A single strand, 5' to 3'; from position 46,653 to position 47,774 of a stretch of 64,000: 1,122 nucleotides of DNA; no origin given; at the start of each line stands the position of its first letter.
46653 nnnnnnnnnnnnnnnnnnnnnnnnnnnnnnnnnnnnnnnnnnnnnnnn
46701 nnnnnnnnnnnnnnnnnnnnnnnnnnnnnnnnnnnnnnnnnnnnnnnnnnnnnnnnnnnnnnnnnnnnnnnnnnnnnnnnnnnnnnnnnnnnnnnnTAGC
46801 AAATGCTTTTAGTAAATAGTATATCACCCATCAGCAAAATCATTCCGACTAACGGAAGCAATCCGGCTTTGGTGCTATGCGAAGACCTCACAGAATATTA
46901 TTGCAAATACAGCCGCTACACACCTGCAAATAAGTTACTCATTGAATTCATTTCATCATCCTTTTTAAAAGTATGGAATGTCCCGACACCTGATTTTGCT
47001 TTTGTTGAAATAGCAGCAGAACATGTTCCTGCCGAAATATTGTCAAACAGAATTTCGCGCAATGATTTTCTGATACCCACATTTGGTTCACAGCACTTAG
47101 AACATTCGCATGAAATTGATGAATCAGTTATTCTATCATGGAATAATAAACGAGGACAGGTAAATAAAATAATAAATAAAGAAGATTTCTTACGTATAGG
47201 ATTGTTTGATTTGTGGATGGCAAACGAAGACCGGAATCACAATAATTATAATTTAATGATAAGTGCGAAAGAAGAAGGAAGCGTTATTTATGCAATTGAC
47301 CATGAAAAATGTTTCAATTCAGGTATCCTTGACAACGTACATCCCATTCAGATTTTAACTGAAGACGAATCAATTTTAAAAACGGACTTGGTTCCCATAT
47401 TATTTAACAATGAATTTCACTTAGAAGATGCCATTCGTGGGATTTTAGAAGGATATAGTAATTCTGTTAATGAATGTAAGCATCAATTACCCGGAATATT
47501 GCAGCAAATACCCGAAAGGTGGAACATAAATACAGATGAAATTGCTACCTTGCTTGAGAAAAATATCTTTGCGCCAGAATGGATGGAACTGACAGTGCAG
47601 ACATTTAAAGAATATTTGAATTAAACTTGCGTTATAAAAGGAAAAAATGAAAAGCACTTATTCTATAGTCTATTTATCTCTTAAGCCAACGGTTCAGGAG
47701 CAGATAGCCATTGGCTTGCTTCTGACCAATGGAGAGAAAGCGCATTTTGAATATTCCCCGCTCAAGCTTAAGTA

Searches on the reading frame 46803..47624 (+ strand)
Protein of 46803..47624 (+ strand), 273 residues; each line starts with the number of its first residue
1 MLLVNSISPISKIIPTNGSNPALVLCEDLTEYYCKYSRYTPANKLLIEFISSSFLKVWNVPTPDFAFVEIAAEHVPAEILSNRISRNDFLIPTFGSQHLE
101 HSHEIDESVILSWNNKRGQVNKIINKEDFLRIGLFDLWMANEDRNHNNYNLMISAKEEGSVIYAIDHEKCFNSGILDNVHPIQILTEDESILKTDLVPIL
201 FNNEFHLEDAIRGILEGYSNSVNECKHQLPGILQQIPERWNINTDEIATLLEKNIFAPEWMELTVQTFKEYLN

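Call 3: search_protein_families(library=pfam, proteins=[window:46803-47624:+], max_evalue=0.01)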
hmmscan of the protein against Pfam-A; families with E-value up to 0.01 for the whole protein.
window:46803-47624:+ (273 aa): 1 family
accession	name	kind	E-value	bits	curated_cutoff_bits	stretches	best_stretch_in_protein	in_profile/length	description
PF20613.4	HipA_2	-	6e-17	62.1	27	1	19-174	13-155/240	HipA-like kinase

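Call 4: search_protein_families(library=padloc, proteins=[window:46803-47624:+], max_evalue=0.01)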
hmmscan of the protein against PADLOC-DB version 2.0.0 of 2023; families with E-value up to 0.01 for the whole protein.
window:46803-47624:+ (273 aa): 5 families
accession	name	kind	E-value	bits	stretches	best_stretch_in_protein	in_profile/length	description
PDLC04766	PDC-M66A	-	8.4e-08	29.7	1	42-241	57-240/270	-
PDLC04344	PDC-M03A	-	0.00014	19.5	1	132-188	153-209/305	-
PDLC04339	PDC-M03A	-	0.00019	18.9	1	119-156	127-164/293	-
PDLC04337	PDC-M03A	-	0.0025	15.4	1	129-188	90-150/250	-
PDLC04340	PDC-M03A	-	0.0029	15.1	1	120-155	121-156/280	-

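Call 5: search_protein_families(library=ncbifam, proteins=[window:46803-47624:+], max_evalue=0.01)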
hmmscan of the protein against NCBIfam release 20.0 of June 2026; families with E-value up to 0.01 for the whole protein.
window:46803-47624:+ (273 aa): 0 families

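Call 10: search_protein_families(library=phrogs, proteins=[window:46803-47624:+], max_evalue=0.1)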
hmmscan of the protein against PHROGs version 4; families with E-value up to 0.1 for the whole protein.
window:46803-47624:+ (273 aa): 2 families
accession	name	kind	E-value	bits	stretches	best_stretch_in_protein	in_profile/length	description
phrog_3162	-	unknown function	1.4e-26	94.5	1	15-253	12-229/247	-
phrog_8728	-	unknown function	0.0036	17.4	1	119-158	143-183/307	-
